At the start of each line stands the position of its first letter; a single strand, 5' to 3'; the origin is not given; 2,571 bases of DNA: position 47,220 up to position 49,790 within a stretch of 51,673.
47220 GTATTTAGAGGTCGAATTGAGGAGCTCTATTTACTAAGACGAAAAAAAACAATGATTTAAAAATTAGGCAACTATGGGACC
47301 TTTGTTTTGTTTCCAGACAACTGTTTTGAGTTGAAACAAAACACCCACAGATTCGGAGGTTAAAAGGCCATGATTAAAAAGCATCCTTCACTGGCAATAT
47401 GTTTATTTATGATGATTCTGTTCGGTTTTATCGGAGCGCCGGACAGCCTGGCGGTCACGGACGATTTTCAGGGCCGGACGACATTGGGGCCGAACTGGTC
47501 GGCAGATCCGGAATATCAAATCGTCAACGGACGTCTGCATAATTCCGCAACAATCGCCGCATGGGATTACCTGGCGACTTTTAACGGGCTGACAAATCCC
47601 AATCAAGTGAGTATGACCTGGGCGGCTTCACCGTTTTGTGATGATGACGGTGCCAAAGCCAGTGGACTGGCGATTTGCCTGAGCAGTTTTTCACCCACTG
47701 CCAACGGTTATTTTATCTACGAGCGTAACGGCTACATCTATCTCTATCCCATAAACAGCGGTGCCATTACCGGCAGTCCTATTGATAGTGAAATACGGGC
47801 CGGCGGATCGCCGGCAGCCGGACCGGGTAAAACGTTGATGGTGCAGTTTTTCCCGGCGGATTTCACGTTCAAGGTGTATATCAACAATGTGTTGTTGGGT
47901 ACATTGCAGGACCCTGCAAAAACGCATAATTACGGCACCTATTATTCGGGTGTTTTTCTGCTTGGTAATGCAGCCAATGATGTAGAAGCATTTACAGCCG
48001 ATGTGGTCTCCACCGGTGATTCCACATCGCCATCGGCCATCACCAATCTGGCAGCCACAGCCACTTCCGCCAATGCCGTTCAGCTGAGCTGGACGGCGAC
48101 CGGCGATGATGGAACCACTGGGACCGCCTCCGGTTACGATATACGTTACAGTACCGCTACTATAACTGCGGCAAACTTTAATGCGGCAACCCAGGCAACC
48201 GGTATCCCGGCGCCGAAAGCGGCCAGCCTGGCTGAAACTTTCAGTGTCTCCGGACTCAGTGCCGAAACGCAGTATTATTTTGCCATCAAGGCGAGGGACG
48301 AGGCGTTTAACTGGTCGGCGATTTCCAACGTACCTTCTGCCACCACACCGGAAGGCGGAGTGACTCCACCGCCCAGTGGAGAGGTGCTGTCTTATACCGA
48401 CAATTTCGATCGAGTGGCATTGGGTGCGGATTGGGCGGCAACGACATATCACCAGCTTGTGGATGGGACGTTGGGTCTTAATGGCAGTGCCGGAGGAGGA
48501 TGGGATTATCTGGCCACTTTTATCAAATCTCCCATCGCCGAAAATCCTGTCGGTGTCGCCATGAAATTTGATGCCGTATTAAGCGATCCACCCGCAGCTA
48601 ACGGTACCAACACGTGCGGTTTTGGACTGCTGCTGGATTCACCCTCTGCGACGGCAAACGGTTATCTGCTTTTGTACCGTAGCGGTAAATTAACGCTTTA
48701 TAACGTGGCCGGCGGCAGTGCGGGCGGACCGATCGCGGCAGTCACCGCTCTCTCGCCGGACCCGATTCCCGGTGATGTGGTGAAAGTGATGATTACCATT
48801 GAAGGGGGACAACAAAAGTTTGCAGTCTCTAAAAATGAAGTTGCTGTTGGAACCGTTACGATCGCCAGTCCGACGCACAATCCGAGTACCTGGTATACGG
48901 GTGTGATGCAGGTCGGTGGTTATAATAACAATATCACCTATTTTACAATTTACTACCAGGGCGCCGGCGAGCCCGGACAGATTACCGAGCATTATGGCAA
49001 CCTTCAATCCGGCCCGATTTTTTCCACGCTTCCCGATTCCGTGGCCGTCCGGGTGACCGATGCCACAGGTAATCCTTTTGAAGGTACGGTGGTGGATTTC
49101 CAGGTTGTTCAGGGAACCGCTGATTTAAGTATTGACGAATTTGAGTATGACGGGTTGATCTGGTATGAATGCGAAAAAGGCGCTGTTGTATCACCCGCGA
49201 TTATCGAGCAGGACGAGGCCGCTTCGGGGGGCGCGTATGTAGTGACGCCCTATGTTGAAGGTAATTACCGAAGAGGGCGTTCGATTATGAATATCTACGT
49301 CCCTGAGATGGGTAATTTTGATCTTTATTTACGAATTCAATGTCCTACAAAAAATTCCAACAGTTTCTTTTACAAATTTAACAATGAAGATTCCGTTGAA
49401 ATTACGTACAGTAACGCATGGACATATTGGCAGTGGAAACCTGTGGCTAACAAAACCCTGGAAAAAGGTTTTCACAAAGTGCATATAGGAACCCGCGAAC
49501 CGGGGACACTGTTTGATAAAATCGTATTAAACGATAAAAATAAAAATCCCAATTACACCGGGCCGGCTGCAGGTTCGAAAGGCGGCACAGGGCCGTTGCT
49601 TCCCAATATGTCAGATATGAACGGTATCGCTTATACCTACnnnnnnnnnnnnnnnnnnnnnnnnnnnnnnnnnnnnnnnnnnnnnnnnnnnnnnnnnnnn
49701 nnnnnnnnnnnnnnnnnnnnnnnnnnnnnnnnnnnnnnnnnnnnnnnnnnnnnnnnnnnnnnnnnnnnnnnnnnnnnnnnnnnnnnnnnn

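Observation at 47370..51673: Giant secreted Ig-repeat protein (>1434 aa, continues past the window) that the ORF track misses and replaces with spurious antisense ORFs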

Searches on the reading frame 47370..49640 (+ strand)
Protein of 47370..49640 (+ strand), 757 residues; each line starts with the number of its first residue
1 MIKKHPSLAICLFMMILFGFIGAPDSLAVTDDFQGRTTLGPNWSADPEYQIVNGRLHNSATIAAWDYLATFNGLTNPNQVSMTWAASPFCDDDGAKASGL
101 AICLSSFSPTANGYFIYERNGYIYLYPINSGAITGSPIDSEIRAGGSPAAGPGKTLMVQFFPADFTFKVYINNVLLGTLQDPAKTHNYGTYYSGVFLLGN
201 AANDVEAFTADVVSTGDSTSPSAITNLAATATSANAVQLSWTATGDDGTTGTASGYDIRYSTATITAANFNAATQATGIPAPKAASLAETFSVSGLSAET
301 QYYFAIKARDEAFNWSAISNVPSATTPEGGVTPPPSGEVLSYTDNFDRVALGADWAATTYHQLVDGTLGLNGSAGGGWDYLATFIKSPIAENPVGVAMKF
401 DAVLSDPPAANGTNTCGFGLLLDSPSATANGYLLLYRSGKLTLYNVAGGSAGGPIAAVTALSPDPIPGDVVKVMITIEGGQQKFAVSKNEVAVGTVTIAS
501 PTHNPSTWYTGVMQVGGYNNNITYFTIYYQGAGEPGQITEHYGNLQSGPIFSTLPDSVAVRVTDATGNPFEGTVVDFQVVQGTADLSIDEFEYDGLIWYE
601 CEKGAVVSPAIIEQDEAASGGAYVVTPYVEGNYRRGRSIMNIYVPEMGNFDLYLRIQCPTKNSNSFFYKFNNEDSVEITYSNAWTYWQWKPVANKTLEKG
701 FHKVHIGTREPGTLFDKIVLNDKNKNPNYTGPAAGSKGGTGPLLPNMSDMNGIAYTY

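Call 21: search_solved_structures(query=window:47370-49640:+, max_evalue=1)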
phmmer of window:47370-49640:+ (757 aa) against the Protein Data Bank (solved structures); distinct sequences matched with E-value up to 1: 1.
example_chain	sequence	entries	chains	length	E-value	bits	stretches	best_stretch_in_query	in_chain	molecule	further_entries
1k85_A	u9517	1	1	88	2.4e-06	29.7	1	220-325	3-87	CHITINASE A1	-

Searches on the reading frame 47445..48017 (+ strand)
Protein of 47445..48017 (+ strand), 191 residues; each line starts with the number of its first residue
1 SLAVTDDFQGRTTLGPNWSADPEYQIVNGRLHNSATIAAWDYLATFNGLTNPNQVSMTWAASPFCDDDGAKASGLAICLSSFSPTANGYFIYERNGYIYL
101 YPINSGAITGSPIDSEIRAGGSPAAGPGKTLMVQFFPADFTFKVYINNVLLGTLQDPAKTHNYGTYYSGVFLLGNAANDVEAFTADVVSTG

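Call 20: search_protein_families(library=pfam, proteins=[window:47445-48017:+], max_evalue=10)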
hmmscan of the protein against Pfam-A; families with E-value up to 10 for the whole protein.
seq(191 aa): 0 families

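Call 27: search_solved_structures(query=A1, max_evalue=10)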
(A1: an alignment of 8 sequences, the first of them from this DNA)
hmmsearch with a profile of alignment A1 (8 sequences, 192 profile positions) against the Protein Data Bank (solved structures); distinct sequences matched with E-value up to 10: 8.
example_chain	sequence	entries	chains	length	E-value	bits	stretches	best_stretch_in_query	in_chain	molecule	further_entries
4b1l_A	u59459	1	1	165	0.0069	19.1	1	58-155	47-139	LEVANASE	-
4azz_A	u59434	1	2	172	0.0071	19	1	57-155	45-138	LEVANASE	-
4b1m_A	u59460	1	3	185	0.0097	18.6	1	57-155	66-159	LEVANASE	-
2xp1_A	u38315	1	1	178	0.42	13.3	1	116-187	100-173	SPT6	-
7dze_A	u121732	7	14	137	0.78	12.4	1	99-154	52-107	Fatty acid-binding protein, liver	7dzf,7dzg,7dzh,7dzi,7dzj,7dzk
2dmk_A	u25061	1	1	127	0.85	12.3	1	12-46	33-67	midline 2 isoform 2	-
2pjh_A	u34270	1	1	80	0.9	12.2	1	117-159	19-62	Nuclear protein localization protein 4 homolog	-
27kf_A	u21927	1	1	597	0.95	12.1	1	20-75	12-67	Tundra swan ACE2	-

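Call 35: search_protein_representatives(alignment_id=A1)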
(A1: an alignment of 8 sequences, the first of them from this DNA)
Query: 8 sequences, 192 profile positions. Proteins with E-value up to 0.001 (for the whole library): 244; up to 1e-10: 175; up to 1e-30: 107. The best 150 are listed.
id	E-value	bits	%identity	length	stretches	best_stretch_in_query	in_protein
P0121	5.9e-276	923.0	-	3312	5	2-188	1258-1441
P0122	1.9e-173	588.5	-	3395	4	2-187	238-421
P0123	4.4e-158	538.4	-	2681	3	2-191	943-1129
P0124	2.8e-148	506.5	-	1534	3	3-189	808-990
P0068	2.0e-138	474.3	-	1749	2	2-189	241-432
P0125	1.4e-131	452.0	-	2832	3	2-191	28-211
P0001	2.7e-131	451.1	-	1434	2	2-192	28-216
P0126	2.1e-119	412.2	-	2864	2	3-189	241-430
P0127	5.3e-112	388.1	-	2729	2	1-192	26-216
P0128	3.0e-102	356.3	-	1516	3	2-187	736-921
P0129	4.8e-100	349.1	-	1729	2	4-191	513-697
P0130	6.2e-98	342.2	-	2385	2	2-189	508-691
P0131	1.5e-96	337.7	-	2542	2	2-187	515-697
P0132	6.3e-95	332.4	-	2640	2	2-189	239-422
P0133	2.2e-94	330.6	-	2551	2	2-188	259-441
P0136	7.5e-93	325.6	-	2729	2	2-191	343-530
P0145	2.3e-81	288.2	-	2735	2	2-188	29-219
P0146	3.9e-81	287.4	-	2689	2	2-189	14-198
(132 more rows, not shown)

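Call 38: predict_structure(alignment_id=A1)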
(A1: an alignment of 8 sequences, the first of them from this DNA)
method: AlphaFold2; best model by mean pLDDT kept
length: 191 residues; sequences in the alignment: 8
mean_pLDDT: 89.1   pTM: 0.87
mean pLDDT of the five models: 89.1, 88.5, 88.1, 87.3, 82.7
residues with pLDDT >= 90: 133; 70-90: 46; 50-70: 8; < 50: 4
segments of 3 or more residues with pLDDT < 50: none
pLDDT, mean of each block of 10 residues (from residue 1): 92 94 94 91 95 93 54 89 96 90 93 89 78 93 93 94 91 87 89 45
secondary structure, 60 per line:
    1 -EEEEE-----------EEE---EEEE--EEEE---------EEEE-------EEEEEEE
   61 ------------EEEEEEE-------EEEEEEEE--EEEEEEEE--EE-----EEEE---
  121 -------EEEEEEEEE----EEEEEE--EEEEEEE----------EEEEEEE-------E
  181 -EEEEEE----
elements in order: E2-6 E18-20 E24-27 E30-33 E43-46 E54-60 E73-79 E87-94 E97-104 E114-117 E128-136 E141-146 E149-155 E166-172 E182-187

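Call 41: fold_search(model_id=the predicted structure, library=pdb)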
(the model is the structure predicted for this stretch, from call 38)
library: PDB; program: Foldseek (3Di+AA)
matches with E <= 10: 1778; with E <= 0.001: 379
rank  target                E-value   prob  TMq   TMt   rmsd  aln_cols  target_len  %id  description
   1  2a6z                  1.1e-07  1.00  0.51  0.45   6.5       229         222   14  Crystal structure of Emp47p carbohydrate recognition domain (CRD), monoclinic crystal form 1 (released 2006-01-31)
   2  2a71_B                1.7e-07  1.00  0.48  0.44   6.8       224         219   14  Crystal structure of Emp47p carbohydrate recognition domain (CRD), orthorhombic crystal form (released 2006-01-31)
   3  3lcp_A                1.0e-06  1.00  0.60  0.51   5.8       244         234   14  Crystal structure of the carbohydrate recognition domain of LMAN1 in complex with MCFD2 (released 2010-01-26)
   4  2e7t_A                1.2e-06  1.00  0.54  0.46   6.4       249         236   12  Crystal structure of basic winged bean lectin in complex with a blood group trisaccharide (released 2007-06-19)
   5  2a71_A                1.2e-06  1.00  0.53  0.48   6.3       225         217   13  Crystal structure of Emp47p carbohydrate recognition domain (CRD), orthorhombic crystal form (released 2006-01-31)
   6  5z5d                  1.4e-06  1.00  0.54  0.25   6.4       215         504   13  Crystal structure of a thermostable glycoside hydrolase family 43 {beta}-1,4-xylosidase from Geobacillus thermoleovorans (released 2018-04-25)
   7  8jpg_A                1.4e-06  1.00  0.56  0.27   6.4       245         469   13  Cryo-EM structure of full-length ERGIC-53 with MCFD2 (released 2024-04-17)
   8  2a71_D                1.4e-06  1.00  0.51  0.46   6.5       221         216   12  Crystal structure of Emp47p carbohydrate recognition domain (CRD), orthorhombic crystal form (released 2006-01-31)
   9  4ygc_A                2.4e-06  1.00  0.57  0.50   6.2       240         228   11  Crystal structure of ERGIC-53/MCFD2, monoclinic calcium-bound form 1 (released 2016-04-06)
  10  2vy0_B                2.4e-06  1.00  0.56  0.43   6.5       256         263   12  The X-ray structure of endo-beta-1,3-glucanase from Pyrococcus furiosus (released 2009-03-24)
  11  3d6e_A                2.5e-06  1.00  0.54  0.55   5.8       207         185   12  Crystal structure of the engineered 1,3-1,4-beta-glucanase protein from Bacillus licheniformis (released 2009-05-19)
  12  2a6v_B                2.6e-06  1.00  0.51  0.46   6.2       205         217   12  Crystal structure of Emp46p carbohydrate recognition domain (CRD), potassium-bound form (released 2006-01-31)
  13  8jpg_B                2.8e-06  1.00  0.60  0.29   6.0       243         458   11  Cryo-EM structure of full-length ERGIC-53 with MCFD2 (released 2024-04-17)
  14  4ygb_A                2.8e-06  1.00  0.55  0.54   5.4       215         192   12  Crystal structure of ERGIC-53/MCFD2, monoclinic calcium-free form (released 2016-04-06)
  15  8zdp_v                2.9e-06  1.00  0.62  0.19   4.8       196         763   15  Cryo-EM structure of Mycobacteriophage Douge Central fiber (gp20) (released 2025-06-25)
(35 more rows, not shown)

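Call 48: search_protein_families(library=pfam, proteins=[P0145], max_evalue=0.01)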
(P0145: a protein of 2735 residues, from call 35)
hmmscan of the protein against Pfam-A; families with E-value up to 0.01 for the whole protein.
P0145 (2735 aa): 8 families
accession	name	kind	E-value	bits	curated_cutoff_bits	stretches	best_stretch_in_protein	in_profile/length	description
PF02369.22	Big_1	-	1.3e-72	240.4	34.9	8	1835-1914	12-88/93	Bacterial Ig-like domain (group 1)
PF09134.16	Invasin_D3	-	3.7e-29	101.6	33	1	1821-1919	2-96/98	Invasin, domain 3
PF17789.7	MG4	-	4.4e-14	52.9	24.7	0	1264-1335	17-77/95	Macroglobulin domain MG4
PF13860.13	FlgD_ig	-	1e-09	38.6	27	1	2659-2722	9-75/79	FlgD Ig-like domain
PF18962.6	Por_Secre_tail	-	1.1e-05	26.1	27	1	2652-2732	2-74/75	Secretion system C-terminal sorting domain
PF00041.27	fn3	-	9e-05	23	25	1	229-325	2-82/84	Fibronectin type III domain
PF01835.25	MG2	-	0.0052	17.6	32.8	0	2272-2316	21-65/96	MG2 domain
PF16656.11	Pur_ac_phosph_N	-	0.0063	17.5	30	1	236-327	9-92/93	Purple acid Phosphatase, N-terminal domain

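Call 51: find_encoding_contigs(protein=P0145, flank=10000, max_places=3)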
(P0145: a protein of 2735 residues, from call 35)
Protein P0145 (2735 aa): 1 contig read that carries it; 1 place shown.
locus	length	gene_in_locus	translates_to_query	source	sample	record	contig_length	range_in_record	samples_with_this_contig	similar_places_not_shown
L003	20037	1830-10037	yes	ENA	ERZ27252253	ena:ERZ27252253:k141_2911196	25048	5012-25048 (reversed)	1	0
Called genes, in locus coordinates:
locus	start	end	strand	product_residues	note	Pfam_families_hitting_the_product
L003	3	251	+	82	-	?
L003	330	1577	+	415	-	PF13439:Glyco_transf_4, PF13579:Glyco_trans_4_4, PF00534:Glycos_transf_1, PF13692:Glyco_trans_1_4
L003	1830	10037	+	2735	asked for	PF17789:MG4 (faint), PF26198:Ig_SMCHD1_6th (faint), PF02369:Big_1, PF09134:Invasin_D3, PF02369:Big_1 (weak), PF13860:FlgD_ig, PF18962:Por_Secre_tail (weak)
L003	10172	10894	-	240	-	-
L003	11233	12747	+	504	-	-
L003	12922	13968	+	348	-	PF00356:LacI, PF13407:Peripla_BP_4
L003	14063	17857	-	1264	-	PF05170:AsmA, PF05359:DUF748, PF27051:TamB_N, PF04357:TamB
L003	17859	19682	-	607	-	PF07244:POTRA, PF01103:Omp85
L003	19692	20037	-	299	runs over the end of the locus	PF21088:MS_channel_1st, PF00924:MS_channel_2nd, PF21082:MS_channel_3rd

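Call 59: find_encoding_contigs(protein=P0146, flank=10000, max_places=2)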
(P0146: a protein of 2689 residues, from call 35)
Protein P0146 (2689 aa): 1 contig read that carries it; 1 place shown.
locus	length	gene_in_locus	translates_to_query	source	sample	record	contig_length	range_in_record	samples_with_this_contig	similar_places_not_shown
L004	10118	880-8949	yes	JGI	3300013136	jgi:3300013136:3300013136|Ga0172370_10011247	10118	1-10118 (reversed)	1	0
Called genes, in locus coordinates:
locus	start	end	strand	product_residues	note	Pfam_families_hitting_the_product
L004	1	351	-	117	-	?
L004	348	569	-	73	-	-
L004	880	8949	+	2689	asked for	PF00041:fn3 (weak), PF16656:Pur_ac_phosph_N (weak), PF17789:MG4 (faint), PF26198:Ig_SMCHD1_6th (faint), PF02369:Big_1, PF09134:Invasin_D3, PF02369:Big_1 (weak), PF13860:FlgD_ig (weak), +1 more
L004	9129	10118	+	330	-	?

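Call 60: find_encoding_contigs(protein=P0136, flank=10000, max_places=2)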
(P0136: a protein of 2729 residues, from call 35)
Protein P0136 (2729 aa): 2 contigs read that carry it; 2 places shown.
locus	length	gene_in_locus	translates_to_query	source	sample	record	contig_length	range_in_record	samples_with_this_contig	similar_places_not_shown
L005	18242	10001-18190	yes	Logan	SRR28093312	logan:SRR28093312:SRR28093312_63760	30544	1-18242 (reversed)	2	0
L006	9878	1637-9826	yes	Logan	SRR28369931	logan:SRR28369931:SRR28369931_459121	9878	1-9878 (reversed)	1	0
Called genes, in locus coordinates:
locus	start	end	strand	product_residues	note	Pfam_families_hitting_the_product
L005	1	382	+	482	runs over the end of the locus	PF01943:Polysacc_synt, PF13440:Polysacc_synt_3, PF03023:MurJ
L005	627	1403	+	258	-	PF01209:Ubie_methyltran, PF05148:Methyltransf_8, PF13489:Methyltransf_23, PF13847:Methyltransf_31, PF08241:Methyltransf_11, PF08242:Methyltransf_12, PF13649:Methyltransf_25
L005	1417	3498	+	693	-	PF25275:Golvesin_C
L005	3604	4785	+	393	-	PF13439:Glyco_transf_4, PF13579:Glyco_trans_4_4, PF00534:Glycos_transf_1, PF13692:Glyco_trans_1_4, PF13524:Glyco_trans_1_2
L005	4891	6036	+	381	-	PF13439:Glyco_transf_4, PF13579:Glyco_trans_4_4, PF00534:Glycos_transf_1, PF13692:Glyco_trans_1_4, PF13524:Glyco_trans_1_2 (weak)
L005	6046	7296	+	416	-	PF13439:Glyco_transf_4, PF13579:Glyco_trans_4_4 (weak), PF00534:Glycos_transf_1, PF13524:Glyco_trans_1_2, PF13692:Glyco_trans_1_4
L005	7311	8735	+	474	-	PF03062:MBOAT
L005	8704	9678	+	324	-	PF07611:DUF1574 (faint)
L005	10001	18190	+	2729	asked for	PF00041:fn3, PF17789:MG4 (faint), PF26198:Ig_SMCHD1_6th (faint), PF02369:Big_1, PF09134:Invasin_D3, PF02369:Big_1 (weak), PF18962:Por_Secre_tail (weak), PF13860:FlgD_ig (weak)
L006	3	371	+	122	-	?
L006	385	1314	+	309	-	PF07611:DUF1574 (faint)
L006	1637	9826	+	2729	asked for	PF00041:fn3, PF17789:MG4 (faint), PF26198:Ig_SMCHD1_6th (faint), PF02369:Big_1, PF09134:Invasin_D3, PF02369:Big_1 (weak), PF18962:Por_Secre_tail (weak), PF13860:FlgD_ig (weak)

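Call 90: search_protein_families(library=pfam, proteins=[L004:9129-10118:+], max_evalue=0.001)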
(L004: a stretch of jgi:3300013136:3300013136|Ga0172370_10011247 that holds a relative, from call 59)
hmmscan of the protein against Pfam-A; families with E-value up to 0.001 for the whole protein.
L004:9129-10118:+ (330 aa): 2 families
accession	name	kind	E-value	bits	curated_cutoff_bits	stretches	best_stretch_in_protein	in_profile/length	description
PF16980.11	CitMHS_2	-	1.2e-74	252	25.7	1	167-330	4-168/448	Putative citrate transport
PF03600.22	CitMHS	-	0.00073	19.2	31.9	1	256-326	73-145/336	Citrate transporter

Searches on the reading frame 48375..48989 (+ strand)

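Call 20: search_protein_families(library=pfam, proteins=[window:48375-48989:+], max_evalue=10)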
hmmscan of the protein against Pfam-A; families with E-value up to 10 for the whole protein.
seq(205 aa): 1 family
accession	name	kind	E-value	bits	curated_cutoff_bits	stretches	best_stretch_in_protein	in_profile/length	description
PF23918.1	DUF7257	-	0.045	13.8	27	1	105-162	139-194/239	Domain of unknown function (DUF7257)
